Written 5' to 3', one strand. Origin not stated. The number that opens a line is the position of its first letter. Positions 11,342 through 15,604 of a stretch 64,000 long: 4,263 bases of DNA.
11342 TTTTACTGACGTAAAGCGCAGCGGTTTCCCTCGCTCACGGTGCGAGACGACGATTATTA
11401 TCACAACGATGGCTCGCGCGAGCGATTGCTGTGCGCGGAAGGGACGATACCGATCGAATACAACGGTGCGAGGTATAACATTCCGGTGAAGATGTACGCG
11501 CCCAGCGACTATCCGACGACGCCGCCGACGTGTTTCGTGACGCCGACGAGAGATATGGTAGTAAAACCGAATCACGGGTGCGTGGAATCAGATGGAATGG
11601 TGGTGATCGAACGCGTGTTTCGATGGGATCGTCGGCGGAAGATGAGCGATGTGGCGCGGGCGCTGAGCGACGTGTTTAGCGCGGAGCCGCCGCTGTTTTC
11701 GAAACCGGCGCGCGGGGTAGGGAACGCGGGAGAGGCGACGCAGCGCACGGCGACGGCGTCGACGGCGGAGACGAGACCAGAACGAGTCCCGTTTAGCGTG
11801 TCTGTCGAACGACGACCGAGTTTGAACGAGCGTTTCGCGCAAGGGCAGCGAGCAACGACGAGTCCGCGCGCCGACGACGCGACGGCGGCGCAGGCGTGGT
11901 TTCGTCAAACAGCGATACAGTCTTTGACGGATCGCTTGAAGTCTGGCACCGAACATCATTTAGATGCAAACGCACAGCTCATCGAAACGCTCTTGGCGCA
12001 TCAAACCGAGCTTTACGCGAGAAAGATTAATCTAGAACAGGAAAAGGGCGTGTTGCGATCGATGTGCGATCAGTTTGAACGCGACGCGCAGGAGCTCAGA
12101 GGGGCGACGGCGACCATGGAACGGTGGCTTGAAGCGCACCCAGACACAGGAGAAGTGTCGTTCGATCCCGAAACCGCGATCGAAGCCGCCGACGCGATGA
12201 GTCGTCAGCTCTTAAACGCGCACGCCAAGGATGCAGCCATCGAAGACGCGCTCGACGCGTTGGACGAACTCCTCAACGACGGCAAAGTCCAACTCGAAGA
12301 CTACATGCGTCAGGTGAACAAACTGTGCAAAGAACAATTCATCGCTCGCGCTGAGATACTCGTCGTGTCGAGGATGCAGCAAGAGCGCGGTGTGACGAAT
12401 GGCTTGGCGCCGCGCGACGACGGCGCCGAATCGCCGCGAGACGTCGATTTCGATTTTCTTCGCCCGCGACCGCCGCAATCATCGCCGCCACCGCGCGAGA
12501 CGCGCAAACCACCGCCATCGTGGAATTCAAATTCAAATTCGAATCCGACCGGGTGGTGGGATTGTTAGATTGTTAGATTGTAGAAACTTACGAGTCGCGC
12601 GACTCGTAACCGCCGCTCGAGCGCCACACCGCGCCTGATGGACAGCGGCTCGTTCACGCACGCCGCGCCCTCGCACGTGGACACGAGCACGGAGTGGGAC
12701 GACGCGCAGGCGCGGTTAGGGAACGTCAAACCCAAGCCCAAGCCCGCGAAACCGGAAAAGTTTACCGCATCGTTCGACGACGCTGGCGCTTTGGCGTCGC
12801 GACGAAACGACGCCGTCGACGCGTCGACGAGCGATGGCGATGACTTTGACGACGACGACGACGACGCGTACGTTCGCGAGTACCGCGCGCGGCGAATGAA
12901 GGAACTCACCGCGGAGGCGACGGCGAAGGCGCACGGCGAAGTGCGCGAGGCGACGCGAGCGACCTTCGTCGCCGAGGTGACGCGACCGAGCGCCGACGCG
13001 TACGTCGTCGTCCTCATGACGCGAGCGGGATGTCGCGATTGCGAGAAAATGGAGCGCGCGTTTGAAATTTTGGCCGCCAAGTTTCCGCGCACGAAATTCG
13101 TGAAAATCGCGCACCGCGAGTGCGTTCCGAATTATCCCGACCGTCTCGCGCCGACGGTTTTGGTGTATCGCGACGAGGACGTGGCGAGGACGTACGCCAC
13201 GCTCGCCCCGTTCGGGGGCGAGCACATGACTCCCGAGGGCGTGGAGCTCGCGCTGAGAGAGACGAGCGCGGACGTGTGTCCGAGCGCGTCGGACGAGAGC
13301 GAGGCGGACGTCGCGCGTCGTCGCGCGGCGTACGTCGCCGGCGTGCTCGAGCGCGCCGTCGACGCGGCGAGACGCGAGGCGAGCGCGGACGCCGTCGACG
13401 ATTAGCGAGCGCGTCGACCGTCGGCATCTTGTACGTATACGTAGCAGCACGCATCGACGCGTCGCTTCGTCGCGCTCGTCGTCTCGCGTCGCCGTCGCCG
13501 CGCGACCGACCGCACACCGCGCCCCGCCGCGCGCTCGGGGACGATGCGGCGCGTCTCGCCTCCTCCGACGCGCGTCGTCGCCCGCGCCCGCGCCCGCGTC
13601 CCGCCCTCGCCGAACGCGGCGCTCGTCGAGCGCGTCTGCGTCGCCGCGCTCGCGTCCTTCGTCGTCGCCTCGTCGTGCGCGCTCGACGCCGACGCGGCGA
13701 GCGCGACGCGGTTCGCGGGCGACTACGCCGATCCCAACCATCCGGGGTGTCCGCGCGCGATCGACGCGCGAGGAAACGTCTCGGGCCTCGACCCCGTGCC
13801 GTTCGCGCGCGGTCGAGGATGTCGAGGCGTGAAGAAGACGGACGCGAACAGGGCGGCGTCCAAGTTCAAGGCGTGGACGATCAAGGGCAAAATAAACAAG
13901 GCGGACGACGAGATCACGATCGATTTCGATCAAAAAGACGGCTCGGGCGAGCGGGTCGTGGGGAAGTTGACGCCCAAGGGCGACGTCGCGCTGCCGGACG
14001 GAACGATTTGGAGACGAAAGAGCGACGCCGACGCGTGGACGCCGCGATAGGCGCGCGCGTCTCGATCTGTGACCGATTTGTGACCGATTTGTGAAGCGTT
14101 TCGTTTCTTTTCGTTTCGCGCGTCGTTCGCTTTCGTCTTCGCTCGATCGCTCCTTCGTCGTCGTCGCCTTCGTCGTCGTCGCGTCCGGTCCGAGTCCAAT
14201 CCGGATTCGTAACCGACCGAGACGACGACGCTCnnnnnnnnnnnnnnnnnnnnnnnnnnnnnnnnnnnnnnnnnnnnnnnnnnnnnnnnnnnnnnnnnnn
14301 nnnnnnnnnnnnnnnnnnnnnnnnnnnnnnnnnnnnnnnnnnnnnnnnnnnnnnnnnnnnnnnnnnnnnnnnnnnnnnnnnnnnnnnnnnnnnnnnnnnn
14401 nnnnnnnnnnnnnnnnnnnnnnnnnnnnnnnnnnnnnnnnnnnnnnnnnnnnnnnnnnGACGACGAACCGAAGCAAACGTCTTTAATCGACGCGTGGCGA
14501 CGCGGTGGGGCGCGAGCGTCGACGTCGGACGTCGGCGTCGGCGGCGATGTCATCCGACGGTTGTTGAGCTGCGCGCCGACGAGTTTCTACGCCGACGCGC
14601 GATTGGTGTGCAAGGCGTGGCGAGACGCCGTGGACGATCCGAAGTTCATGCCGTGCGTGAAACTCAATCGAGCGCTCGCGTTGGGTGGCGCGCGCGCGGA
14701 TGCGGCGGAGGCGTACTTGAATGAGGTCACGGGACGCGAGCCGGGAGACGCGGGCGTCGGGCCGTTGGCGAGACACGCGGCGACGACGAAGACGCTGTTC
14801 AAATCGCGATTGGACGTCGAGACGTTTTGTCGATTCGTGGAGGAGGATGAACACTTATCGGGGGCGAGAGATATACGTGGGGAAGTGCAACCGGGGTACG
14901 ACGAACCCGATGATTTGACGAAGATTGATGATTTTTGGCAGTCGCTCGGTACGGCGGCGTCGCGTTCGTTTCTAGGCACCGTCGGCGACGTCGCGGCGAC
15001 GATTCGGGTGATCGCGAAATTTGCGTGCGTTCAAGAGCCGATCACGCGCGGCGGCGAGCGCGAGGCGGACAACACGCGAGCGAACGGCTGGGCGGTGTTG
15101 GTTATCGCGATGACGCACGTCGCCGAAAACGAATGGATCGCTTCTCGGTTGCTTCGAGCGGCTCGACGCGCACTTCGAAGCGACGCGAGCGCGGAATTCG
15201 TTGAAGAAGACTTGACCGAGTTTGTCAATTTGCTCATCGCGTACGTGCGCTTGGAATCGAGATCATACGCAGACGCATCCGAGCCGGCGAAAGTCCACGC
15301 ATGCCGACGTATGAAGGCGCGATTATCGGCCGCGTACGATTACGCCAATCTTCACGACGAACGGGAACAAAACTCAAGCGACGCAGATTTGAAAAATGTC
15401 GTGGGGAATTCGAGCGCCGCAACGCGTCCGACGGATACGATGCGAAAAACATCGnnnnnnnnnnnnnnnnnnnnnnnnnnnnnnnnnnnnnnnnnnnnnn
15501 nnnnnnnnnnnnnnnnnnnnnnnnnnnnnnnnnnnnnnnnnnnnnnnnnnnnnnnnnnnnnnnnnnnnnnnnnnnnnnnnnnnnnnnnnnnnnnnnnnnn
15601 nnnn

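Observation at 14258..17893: FBH1-like F-box/UvrD DNA helicase with an extra uncharacterised C-terminal domain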

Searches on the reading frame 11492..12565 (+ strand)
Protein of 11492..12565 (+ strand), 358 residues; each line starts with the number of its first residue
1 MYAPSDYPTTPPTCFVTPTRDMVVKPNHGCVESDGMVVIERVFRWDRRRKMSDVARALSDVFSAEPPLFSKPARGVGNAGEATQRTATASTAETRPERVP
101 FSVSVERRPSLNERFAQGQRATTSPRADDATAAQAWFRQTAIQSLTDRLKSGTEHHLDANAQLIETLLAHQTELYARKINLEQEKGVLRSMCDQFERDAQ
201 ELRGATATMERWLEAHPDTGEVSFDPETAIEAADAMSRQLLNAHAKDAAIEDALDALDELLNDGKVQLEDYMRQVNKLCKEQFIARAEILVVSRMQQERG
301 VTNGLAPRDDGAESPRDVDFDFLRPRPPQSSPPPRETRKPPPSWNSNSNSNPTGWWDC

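Call 30: search_protein_families(library=pfam, proteins=[window:11492-12565:+], max_evalue=0.01)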
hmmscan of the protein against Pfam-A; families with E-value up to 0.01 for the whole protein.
window:11492-12565:+ (358 aa): 2 families
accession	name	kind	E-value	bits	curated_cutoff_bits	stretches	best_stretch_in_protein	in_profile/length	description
PF09454.15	Vps23_core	-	8e-20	71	26.8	1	229-289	2-62/64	Vps23 core domain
PF05743.18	UEV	-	1.1e-12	48.4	27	1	1-68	54-121/121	UEV domain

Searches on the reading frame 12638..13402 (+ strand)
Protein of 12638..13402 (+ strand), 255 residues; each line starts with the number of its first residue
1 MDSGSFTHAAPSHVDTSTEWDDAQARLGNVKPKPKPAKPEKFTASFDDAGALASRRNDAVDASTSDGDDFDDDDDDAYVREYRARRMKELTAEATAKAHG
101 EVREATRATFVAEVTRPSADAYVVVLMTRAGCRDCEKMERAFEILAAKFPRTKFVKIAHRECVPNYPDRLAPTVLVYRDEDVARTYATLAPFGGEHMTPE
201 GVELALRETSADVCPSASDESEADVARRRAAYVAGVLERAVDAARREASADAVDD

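Call 30: search_protein_families(library=pfam, proteins=[window:12638-13402:+], max_evalue=0.01)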
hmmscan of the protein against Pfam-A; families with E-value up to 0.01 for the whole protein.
window:12638-13402:+ (255 aa): 1 family
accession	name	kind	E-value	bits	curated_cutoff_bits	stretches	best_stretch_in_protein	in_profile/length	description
PF02114.22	Phosducin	-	9.1e-07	28.5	23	1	72-191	96-219/265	Phosducin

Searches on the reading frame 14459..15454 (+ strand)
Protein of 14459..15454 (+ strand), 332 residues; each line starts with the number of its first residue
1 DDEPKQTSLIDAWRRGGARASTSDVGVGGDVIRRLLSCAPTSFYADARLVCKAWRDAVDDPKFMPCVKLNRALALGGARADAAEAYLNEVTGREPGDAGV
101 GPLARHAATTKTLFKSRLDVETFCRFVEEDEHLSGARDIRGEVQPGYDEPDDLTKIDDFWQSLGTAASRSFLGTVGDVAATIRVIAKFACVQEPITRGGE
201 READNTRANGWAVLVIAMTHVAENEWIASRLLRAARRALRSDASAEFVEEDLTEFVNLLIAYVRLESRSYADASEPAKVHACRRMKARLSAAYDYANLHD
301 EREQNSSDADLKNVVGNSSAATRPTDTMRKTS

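Call 76: search_protein_representatives(alignment_id=A4)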
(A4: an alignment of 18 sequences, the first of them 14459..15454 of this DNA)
Query: 18 sequences, 284 profile positions. Proteins with E-value up to 0.001 (for the whole library): 2364; up to 1e-10: 244; up to 1e-30: 49. The best 150 are listed.
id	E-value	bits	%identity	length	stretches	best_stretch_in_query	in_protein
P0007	3.0e-90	319.2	-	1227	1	1-280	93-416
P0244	4.3e-90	318.7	-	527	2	4-243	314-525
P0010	6.3e-90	318.1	-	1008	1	1-280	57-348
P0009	9.8e-86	304.4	-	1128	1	2-280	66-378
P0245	2.5e-74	266.9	-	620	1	2-274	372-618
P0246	2.9e-74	266.7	-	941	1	4-276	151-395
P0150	2.6e-63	230.8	-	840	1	31-276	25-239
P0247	5.4e-59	216.6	-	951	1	12-269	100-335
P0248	9.5e-59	215.8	-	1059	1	3-272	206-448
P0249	7.4e-58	212.9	-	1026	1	8-265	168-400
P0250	3.7e-57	210.6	-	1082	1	5-261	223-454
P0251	1.4e-54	202.2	-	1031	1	4-260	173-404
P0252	3.6e-52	194.2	-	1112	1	2-279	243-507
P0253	4.4e-50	187.4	-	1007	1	4-264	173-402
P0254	2.9e-48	181.4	-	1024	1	2-267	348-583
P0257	1.1e-46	176.3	-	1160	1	10-276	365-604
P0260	2.2e-46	175.3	-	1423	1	6-266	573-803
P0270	9.9e-41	156.7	-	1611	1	7-280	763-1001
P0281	1.4e-32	130.0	-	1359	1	13-272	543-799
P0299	4.1e-26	108.7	-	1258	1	2-230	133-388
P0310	3.4e-24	102.5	-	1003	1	33-267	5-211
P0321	1.6e-22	97.0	-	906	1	29-268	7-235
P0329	1.9e-20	90.1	-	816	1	30-276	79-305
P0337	2.8e-19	86.3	-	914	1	35-271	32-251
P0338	3.4e-19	86.1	-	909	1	20-264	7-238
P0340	6.7e-19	85.1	-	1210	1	1-236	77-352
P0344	2.2e-18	83.4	-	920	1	32-264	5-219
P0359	9.5e-17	78.0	-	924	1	32-265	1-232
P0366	3.0e-16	76.4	-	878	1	34-276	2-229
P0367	3.9e-16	76.0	-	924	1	20-156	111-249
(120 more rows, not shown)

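Call 77: list_cluster_members(proteins=[P0246, P0248, P0250, P0252, P0254, P0257, P0260, P0270, P0299, P0340])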
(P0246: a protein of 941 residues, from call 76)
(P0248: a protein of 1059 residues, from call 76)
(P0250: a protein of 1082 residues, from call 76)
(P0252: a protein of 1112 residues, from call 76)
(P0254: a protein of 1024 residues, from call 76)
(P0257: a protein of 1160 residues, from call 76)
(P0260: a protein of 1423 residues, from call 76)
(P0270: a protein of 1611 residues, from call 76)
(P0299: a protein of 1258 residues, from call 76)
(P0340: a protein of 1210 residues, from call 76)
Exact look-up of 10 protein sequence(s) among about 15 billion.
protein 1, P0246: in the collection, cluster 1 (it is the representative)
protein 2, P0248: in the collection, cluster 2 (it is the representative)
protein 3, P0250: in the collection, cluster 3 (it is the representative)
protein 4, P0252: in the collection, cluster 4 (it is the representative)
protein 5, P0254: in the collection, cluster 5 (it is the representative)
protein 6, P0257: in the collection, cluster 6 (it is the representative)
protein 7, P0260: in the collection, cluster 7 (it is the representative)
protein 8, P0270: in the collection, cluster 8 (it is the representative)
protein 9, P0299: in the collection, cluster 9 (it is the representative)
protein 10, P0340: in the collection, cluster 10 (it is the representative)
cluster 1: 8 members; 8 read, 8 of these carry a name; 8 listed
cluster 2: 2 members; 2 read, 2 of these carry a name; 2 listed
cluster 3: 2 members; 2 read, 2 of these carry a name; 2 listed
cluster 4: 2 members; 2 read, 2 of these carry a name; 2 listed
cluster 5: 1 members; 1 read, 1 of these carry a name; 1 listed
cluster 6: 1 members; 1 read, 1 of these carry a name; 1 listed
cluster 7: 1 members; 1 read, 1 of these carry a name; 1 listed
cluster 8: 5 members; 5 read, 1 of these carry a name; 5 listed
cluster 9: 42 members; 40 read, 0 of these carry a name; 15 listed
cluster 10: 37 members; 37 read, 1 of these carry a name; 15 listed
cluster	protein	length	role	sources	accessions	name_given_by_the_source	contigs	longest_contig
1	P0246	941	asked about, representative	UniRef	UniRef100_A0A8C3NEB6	F-box DNA helicase 1 n=1 Tax=Geospiza parvula TaxID=87175 RepID=A0A8C3NEB6_GEOPR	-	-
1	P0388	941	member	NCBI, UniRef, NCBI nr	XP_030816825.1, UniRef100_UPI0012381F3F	F-box DNA helicase 1 isoform X2 [Camarhynchus parvulus] | F-box DNA helicase 1 isoform X2 n=1 Tax=Geospiza parvula TaxID=87175 RepID=UPI0012381F3F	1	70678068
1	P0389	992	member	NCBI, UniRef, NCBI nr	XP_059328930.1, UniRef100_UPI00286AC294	F-box DNA helicase 1 [Ammospiza nelsoni] | F-box DNA helicase 1 n=1 Tax=Ammospiza nelsoni TaxID=2857394 RepID=UPI00286AC294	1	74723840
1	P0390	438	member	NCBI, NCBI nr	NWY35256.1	FBH1 helicase, partial [Pheucticus melanocephalus] | FBH1 helicase [Pheucticus melanocephalus]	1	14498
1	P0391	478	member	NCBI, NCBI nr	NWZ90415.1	FBH1 helicase, partial [Nesospiza acunhae] | FBH1 helicase [Nesospiza acunhae]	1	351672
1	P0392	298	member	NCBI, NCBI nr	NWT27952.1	FBH1 helicase, partial [Cardinalis cardinalis] | FBH1 helicase [Cardinalis cardinalis]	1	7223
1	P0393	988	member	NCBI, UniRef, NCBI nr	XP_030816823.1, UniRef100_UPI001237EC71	F-box DNA helicase 1 isoform X1 [Camarhynchus parvulus] | F-box DNA helicase 1 isoform X1 n=1 Tax=Geospiza parvula TaxID=87175 RepID=UPI001237EC71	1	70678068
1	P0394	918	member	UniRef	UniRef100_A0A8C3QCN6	F-box DNA helicase 1 n=1 Tax=Geospiza parvula TaxID=87175 RepID=A0A8C3QCN6_GEOPR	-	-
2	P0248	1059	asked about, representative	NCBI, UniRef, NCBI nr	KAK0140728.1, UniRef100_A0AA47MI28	F-box DNA helicase 1 [Merluccius polli] | F-box DNA helicase 1 n=1 Tax=Merluccius polli TaxID=89951 RepID=A0AA47MI28_MERPO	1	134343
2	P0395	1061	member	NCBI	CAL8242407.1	unnamed protein product [Merluccius merluccius]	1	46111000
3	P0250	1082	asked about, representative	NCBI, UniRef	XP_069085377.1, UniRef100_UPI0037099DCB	F-box DNA helicase 1 isoform X2 [Pleurodeles waltl] | F-box DNA helicase 1 isoform X2 n=1 Tax=Pleurodeles waltl TaxID=8319 RepID=UPI0037099DCB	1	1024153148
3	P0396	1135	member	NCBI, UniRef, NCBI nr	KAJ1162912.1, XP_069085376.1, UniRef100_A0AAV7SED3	hypothetical protein NDU88_003376 [Pleurodeles waltl] | F-box DNA helicase 1 n=1 Tax=Pleurodeles waltl TaxID=8319 RepID=A0AAV7SED3_PLEWA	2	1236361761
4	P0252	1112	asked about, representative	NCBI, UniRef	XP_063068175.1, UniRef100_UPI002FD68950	F-box DNA helicase 1 isoform X2 [Engraulis encrasicolus] | F-box DNA helicase 1 isoform X2 n=1 Tax=Engraulis encrasicolus TaxID=184585 ...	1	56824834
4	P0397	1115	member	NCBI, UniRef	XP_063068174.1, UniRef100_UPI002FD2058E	F-box DNA helicase 1 isoform X1 [Engraulis encrasicolus] | F-box DNA helicase 1 isoform X1 n=1 Tax=Engraulis encrasicolus TaxID=184585 ...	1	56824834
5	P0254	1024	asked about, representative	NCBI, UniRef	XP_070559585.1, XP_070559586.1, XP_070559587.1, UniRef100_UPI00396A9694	F-box DNA helicase 1-like [Ptychodera flava] | F-box DNA helicase 1-like n=1 Tax=Ptychodera flava TaxID=63121 RepID=UPI00396A9694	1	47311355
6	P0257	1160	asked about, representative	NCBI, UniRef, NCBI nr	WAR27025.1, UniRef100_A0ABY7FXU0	FBH1-like protein [Mya arenaria] | DNA 3'-5' helicase n=1 Tax=Mya arenaria TaxID=6604 RepID=A0ABY7FXU0_MYAAR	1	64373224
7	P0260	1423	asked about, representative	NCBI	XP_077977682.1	F-box DNA helicase 1-like [Glandiceps talaboti]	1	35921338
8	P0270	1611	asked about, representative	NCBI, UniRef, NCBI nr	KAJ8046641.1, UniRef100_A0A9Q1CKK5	F-box DNA helicase 1 [Holothuria leucospilota] | F-box DNA helicase 1 n=1 Tax=Holothuria leucospilota TaxID=206669 RepID=A0A9Q1CKK5_HOLLE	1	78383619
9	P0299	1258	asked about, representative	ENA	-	-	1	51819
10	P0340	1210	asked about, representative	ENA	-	-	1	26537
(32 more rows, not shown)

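Call 79: list_cluster_members(proteins=[P0310, P0321, P0337, P0338, P0344, P0359, P0366, P0367, P0329, P0281])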
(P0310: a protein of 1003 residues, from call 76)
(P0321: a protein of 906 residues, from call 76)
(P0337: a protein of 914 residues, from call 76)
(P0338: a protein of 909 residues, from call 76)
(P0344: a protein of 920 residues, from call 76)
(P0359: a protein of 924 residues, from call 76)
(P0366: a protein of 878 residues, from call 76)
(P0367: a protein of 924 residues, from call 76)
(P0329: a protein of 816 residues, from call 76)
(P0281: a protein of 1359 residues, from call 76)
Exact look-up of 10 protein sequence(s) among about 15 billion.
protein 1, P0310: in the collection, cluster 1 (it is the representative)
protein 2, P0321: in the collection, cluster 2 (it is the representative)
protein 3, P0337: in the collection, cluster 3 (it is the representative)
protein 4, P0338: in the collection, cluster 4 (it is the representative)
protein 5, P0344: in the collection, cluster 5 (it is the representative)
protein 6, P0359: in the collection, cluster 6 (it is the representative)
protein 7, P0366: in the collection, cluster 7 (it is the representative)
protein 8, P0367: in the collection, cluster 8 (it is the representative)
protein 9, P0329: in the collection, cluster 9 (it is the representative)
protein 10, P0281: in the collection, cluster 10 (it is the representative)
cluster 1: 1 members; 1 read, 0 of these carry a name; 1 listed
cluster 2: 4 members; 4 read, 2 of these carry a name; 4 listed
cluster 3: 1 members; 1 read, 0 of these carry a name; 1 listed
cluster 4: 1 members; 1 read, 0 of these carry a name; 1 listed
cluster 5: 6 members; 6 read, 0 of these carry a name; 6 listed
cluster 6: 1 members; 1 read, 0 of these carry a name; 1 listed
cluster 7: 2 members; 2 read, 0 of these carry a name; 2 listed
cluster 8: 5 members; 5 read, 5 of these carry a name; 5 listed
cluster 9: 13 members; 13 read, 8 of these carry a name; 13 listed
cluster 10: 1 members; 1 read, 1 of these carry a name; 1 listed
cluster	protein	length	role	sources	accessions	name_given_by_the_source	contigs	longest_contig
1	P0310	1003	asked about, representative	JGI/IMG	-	-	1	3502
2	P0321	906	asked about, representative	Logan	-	-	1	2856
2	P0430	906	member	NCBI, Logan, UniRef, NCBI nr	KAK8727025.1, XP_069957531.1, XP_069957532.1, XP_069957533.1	hypothetical protein OTU49_009886 [Cherax quadricarinatus] | F-box domain-containing protein n=1 Tax=Cherax quadricarinatus TaxID=27406 ... | F-box DNA helicase 1-like [Cherax quadricarinatus]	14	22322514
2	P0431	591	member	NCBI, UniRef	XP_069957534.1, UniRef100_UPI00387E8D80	F-box DNA helicase 1 isoform X2 [Cherax quadricarinatus] | F-box DNA helicase 1 isoform X2 n=1 Tax=Cherax quadricarinatus TaxID=27406 ...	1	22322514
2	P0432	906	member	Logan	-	-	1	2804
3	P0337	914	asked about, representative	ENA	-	-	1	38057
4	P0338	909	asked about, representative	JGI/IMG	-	-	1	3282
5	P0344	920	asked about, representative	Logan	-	-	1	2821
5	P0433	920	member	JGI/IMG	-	-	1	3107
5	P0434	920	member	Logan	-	-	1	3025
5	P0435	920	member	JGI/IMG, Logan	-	-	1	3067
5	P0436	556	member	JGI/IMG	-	-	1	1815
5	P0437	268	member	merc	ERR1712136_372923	-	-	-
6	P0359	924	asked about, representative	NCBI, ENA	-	-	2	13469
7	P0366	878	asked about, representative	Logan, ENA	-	-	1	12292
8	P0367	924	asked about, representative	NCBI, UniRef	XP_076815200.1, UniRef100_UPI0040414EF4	F-box DNA helicase 1-like isoform X3 [Clavelina lepadiformis] | F-box DNA helicase 1-like isoform X3 n=1 Tax=Clavelina lepadiformis TaxID=159417 ...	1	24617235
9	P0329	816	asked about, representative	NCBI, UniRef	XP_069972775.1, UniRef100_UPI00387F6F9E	F-box DNA helicase 1 isoform X3 [Penaeus vannamei] | F-box DNA helicase 1 isoform X3 n=1 Tax=Penaeus vannamei TaxID=6689 RepID=UPI00387F6F9E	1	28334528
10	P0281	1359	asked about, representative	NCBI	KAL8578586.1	hypothetical protein ACOMHN_015042 [Nucella lapillus]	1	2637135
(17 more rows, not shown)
